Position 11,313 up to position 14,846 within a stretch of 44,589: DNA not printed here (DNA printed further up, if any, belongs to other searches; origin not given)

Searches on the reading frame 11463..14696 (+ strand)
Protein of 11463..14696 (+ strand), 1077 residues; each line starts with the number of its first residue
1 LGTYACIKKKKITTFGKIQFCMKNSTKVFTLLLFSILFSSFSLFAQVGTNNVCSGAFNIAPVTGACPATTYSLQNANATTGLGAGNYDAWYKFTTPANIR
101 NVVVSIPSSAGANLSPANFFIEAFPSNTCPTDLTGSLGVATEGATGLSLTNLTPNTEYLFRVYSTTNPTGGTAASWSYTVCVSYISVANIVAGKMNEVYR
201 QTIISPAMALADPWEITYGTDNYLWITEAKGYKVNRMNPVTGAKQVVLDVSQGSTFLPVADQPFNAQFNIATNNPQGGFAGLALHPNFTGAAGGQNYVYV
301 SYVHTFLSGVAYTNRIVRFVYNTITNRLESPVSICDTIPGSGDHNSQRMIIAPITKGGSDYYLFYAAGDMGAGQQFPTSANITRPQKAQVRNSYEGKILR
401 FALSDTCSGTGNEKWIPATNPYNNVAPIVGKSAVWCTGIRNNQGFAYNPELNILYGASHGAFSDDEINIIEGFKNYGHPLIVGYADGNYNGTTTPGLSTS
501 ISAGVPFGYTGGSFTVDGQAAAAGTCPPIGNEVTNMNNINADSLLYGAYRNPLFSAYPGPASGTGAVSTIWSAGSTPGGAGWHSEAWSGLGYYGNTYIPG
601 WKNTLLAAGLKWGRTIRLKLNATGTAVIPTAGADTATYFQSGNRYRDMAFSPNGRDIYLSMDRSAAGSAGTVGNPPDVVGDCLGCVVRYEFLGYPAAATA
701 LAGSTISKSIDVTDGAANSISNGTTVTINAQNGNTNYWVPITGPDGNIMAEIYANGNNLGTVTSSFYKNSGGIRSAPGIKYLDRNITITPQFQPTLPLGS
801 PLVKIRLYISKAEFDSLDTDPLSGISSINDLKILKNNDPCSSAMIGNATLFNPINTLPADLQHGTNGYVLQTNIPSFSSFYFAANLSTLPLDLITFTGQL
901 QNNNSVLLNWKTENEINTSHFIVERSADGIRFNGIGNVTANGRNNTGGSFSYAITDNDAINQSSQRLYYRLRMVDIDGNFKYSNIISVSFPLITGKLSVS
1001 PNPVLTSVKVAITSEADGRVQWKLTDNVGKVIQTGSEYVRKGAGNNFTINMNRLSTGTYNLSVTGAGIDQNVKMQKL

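Call 76: search_protein_families(library=pfam, proteins=[window:11463-14696:+], max_evalue=0.001)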
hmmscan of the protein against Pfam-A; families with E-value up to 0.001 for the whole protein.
window:11463-14696:+ (1077 aa): 3 families
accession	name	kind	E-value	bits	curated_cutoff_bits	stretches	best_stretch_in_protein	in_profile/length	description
PF07995.17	GSDH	-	9.7e-33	114.3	25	2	211-495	2-234/332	Glucose / Sorbosone dehydrogenase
PF18962.6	Por_Secre_tail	-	6.5e-06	26.8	27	1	1000-1067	2-66/75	Secretion system C-terminal sorting domain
PF00041.27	fn3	-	0.00017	22.2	25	0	118-174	31-77/84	Fibronectin type III domain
